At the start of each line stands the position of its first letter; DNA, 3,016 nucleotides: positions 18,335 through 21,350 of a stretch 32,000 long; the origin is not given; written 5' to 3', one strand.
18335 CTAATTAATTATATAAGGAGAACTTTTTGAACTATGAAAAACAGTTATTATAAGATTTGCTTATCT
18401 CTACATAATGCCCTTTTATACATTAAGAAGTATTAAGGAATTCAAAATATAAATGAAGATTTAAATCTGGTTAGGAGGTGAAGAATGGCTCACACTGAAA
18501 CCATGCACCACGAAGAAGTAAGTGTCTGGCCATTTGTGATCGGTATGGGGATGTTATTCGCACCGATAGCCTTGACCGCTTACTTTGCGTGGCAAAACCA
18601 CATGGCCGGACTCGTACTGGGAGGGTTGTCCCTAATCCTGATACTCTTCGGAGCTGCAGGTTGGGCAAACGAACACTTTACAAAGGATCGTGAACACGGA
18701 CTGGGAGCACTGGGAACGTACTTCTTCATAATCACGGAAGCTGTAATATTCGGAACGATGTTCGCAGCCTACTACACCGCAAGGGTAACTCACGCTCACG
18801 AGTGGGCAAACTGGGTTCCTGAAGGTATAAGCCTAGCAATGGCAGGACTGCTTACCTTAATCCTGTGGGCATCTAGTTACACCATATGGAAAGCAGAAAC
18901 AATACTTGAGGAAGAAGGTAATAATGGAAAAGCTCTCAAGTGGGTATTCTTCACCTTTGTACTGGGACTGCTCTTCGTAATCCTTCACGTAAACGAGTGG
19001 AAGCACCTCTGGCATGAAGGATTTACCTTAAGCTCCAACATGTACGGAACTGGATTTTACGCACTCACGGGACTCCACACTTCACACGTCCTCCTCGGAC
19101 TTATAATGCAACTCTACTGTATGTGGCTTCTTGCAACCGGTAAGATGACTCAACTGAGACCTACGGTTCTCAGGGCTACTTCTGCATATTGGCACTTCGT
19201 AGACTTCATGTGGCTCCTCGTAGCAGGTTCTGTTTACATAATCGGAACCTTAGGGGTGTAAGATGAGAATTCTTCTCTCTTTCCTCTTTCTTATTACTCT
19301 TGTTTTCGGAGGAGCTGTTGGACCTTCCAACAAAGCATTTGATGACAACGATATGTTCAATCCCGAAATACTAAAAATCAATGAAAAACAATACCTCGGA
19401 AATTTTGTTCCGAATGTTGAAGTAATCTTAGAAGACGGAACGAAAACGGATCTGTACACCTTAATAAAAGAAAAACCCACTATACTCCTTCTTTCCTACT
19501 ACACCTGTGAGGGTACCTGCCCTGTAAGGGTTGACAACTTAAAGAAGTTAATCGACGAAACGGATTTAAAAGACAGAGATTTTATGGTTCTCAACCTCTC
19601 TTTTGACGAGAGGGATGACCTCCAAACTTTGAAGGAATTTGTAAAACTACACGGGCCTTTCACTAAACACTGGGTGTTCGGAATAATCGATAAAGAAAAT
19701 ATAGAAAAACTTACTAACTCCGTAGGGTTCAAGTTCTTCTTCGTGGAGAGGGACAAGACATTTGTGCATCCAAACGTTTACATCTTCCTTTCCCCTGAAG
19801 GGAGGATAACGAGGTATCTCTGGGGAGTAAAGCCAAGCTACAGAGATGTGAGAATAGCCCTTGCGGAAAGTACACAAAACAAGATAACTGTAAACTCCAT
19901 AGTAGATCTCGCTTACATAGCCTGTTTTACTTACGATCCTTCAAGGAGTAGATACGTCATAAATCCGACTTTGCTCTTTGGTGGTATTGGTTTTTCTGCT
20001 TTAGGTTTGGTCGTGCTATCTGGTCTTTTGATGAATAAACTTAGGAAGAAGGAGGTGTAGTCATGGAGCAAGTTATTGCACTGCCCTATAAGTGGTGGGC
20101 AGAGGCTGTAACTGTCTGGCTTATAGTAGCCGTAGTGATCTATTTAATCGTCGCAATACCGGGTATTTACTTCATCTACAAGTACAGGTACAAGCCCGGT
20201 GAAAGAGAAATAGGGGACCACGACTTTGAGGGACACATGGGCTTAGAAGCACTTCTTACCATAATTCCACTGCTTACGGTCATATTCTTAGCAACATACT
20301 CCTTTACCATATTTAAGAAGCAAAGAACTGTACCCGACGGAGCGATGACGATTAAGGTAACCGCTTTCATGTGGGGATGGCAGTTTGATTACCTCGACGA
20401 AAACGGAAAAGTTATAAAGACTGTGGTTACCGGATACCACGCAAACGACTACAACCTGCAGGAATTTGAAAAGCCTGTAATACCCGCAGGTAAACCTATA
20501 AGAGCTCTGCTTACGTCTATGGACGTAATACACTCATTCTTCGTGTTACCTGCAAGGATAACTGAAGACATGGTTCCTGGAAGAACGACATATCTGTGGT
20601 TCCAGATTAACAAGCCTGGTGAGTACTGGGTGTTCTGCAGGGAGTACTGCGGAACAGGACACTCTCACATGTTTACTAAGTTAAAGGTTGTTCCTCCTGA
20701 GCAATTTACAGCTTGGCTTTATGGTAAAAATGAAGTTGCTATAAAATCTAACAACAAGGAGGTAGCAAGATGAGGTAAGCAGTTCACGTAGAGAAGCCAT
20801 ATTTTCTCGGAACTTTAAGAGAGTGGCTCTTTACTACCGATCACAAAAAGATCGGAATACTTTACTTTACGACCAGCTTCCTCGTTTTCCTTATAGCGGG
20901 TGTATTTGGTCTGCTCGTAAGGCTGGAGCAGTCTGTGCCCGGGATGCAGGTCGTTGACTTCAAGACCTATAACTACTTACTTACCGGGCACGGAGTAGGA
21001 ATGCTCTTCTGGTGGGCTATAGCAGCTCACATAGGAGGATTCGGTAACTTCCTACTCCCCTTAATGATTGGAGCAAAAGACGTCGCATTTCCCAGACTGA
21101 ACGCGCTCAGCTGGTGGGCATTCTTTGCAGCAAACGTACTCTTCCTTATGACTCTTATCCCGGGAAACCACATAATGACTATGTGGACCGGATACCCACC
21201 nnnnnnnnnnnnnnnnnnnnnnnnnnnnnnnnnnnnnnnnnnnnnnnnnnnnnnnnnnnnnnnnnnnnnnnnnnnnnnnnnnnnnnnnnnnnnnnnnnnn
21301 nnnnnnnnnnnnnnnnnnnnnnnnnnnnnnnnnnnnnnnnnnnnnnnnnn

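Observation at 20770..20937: A-family oxidase subunit I (coxA1) has an in-frame TAA at codon 3 and no canonical restart before helix I ends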

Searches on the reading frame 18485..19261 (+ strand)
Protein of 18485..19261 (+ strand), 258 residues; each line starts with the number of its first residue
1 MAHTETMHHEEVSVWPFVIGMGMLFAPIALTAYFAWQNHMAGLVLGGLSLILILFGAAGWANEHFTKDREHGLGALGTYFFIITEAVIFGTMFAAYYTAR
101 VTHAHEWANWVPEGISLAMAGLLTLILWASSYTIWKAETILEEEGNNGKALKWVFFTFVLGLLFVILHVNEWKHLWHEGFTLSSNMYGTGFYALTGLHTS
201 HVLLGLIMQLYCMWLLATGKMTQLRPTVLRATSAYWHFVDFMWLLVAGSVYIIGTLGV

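Call 6: search_protein_families(library=pfam, proteins=[window:18485-19261:+])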
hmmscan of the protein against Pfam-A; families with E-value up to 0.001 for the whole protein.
window:18485-19261:+ (258 aa): 1 family
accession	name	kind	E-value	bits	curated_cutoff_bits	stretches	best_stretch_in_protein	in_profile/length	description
PF00510.24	COX3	-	1.2e-24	88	23.8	1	8-254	4-257/258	Cytochrome c oxidase subunit III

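Call 7: search_protein_families(library=ncbifam, proteins=[window:18485-19261:+])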
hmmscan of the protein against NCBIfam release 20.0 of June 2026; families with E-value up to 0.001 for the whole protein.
window:18485-19261:+ (258 aa): 4 families
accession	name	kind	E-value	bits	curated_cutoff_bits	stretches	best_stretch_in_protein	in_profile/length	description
NF050119.1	aa3_CtaE_Actin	exception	4.8e-30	105.2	190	1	74-253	11-189/190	aa3-type cytochrome oxidase subunit III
TIGR02842.1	CyoC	equivalog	1.2e-25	90.8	223.75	1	76-255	3-179/180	cytochrome o ubiquinol oxidase subunit III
TIGR02897.1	QoxC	equivalog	5.2e-22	78.9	239.9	1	70-255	6-189/190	cytochrome aa3 quinol oxidase subunit III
NF007944.0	PRK10663.1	equivalog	1.2e-17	64.4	340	1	73-255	24-203/204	cytochrome o ubiquinol oxidase subunit III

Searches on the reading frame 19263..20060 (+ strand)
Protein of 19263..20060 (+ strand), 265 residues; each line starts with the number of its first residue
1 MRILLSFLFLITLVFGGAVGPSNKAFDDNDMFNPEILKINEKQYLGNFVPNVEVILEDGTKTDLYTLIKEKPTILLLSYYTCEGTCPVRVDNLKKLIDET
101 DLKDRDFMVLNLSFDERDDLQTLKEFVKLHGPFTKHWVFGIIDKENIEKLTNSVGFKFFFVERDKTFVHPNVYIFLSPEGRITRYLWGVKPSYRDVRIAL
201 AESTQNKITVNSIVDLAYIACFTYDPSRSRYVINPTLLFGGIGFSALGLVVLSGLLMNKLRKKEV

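Call 6: search_protein_families(library=pfam, proteins=[window:19263-20060:+])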
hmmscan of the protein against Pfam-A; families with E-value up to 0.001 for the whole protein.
window:19263-20060:+ (265 aa): 1 family
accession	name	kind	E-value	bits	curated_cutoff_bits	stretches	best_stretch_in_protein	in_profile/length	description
PF02630.20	SCO1-SenC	-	6.1e-07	29.9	22.8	1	68-180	19-132/134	SCO1/SenC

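Call 7: search_protein_families(library=ncbifam, proteins=[window:19263-20060:+])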
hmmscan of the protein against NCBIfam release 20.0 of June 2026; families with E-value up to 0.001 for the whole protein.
window:19263-20060:+ (265 aa): 0 families

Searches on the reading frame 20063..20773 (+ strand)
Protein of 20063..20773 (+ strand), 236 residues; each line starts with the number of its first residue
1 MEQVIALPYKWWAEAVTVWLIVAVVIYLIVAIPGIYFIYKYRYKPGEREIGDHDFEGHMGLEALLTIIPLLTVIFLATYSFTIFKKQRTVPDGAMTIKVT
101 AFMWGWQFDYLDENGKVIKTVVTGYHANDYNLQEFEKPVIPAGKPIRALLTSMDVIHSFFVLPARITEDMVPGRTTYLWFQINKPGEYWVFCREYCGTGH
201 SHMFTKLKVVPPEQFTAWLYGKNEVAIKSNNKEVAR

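Call 6: search_protein_families(library=pfam, proteins=[window:20063-20773:+])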
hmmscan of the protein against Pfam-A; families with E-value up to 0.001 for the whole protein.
window:20063-20773:+ (236 aa): 2 families
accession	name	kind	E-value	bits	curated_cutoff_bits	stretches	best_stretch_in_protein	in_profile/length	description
PF00116.26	COX2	-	3.9e-17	62.7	22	1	95-206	1-116/120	Cytochrome C oxidase subunit II, periplasmic domain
PF02790.20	COX2_TM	-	9.5e-05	22.9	22.8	1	20-83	27-88/88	Cytochrome C oxidase subunit II, transmembrane domain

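Call 7: search_protein_families(library=ncbifam, proteins=[window:20063-20773:+])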
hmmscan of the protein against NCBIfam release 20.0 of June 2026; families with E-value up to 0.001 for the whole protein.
window:20063-20773:+ (236 aa): 8 families
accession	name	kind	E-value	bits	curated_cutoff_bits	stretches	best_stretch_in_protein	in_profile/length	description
TIGR02866.1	CoxB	equivalog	1e-43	149.2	147.7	1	14-219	11-201/202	cytochrome c oxidase subunit II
NF050117.1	aa3_CtaC_Actin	exception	3.6e-35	121.4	250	1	10-219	39-242/244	aa3-type cytochrome oxidase subunit II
TIGR01433.1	CyoA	equivalog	4.5e-16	58.9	266.2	1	20-219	32-222/226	ubiquinol oxidase subunit II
NF007816.0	PRK10525.1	equivalog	2.8e-10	39.8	511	1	20-219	44-235/318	cytochrome o ubiquinol oxidase subunit II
TIGR01432.1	QOXA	equivalog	2.9e-09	36.6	240.95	1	20-219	41-223/227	cytochrome aa3 quinol oxidase subunit II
NF041074.2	quin_ox_SoxA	equivalog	1.9e-08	34.3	110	1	139-209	80-153/154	proton pump complex quinol oxidase subunit SoxA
TIGR04244.1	nitrous_NosZ_RR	equivalog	2.5e-06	26.3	625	1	124-208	540-625/627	TAT-dependent nitrous-oxide reductase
TIGR04246.1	nitrous_NosZ_Gp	equivalog_domain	4.2e-06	25.3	625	1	152-210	519-577/578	Sec-dependent nitrous-oxide reductase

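Call 17: find_encoding_contigs(protein=window:20063-20770:+, flank=3000, max_places=10)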
Protein window:20063-20770:+ (236 aa): 3 contigs read that carry it; 2 places shown.
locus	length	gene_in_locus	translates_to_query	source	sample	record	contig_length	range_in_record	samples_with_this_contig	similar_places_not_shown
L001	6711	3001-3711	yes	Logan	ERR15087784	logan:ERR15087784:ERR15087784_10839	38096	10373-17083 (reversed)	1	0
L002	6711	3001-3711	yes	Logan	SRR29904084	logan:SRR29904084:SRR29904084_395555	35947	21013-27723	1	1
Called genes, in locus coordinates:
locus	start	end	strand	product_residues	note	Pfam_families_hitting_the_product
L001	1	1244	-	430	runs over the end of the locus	PF01266:DAO (faint), PF07992:Pyr_redox_2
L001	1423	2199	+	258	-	PF00510:COX3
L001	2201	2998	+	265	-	PF02630:SCO1-SenC (weak)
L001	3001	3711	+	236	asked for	PF00116:COX2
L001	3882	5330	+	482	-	PF00115:COX1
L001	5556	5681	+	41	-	-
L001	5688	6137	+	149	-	PF00116:COX2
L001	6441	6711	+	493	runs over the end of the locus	PF00115:COX1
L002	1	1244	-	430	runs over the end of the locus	PF01266:DAO (faint), PF07992:Pyr_redox_2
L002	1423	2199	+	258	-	PF00510:COX3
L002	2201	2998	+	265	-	PF02630:SCO1-SenC (weak)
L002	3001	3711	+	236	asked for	PF00116:COX2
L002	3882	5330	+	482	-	PF00115:COX1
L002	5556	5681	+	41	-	-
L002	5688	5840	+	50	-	-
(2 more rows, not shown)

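Call 46: find_encoding_contigs(protein=window:20063-20770:+, flank=10000, max_places=10)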
Protein window:20063-20770:+ (236 aa): 3 contigs read that carry it; 2 places shown.
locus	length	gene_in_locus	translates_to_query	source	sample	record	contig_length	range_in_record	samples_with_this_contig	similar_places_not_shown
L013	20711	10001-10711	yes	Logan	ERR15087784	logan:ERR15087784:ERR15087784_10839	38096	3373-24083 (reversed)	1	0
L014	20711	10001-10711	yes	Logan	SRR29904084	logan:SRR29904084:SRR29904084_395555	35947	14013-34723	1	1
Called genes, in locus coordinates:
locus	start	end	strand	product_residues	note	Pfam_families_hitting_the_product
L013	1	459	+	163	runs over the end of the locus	PF13419:HAD_2 (weak), PF00702:Hydrolase, PF08282:Hydrolase_3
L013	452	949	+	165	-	-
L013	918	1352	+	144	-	PF03968:LptD_N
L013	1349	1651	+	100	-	PF00216:Bac_DNA_binding, PF18175:HU-CCDC81_bac_2 (weak)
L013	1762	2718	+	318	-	PF03170:CBM_BcsB_1st, PF05124:S_layer_C (faint)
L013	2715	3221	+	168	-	PF13238:AAA_18 (weak), PF01202:SKI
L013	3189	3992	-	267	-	PF00977:His_biosynth (faint), PF05690:ThiG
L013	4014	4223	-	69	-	PF02597:ThiS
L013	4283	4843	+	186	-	PF00440:TetR_N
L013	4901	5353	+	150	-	PF02391:MoaE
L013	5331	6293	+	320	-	PF04055:Radical_SAM, PF13353:Fer4_12 (weak), PF19238:Radical_SAM_2 (weak), PF06463:Mob_synth_C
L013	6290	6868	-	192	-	PF00440:TetR_N, PF08359:TetR_C_4, PF17932:TetR_C_24, PF17938:TetR_C_29 (weak), PF16925:TetR_C_13 (weak)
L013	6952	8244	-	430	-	PF01266:DAO (faint), PF07992:Pyr_redox_2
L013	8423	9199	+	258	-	PF00510:COX3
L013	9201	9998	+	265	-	PF02630:SCO1-SenC (weak)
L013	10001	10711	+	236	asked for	PF00116:COX2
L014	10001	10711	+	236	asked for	PF00116:COX2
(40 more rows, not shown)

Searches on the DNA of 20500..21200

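Call 54: search_rna_families(source=window, start=20500, end=21200, threshold=evalue, max_evalue=1)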
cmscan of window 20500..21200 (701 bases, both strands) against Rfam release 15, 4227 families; matches with E-value up to 1: 0.
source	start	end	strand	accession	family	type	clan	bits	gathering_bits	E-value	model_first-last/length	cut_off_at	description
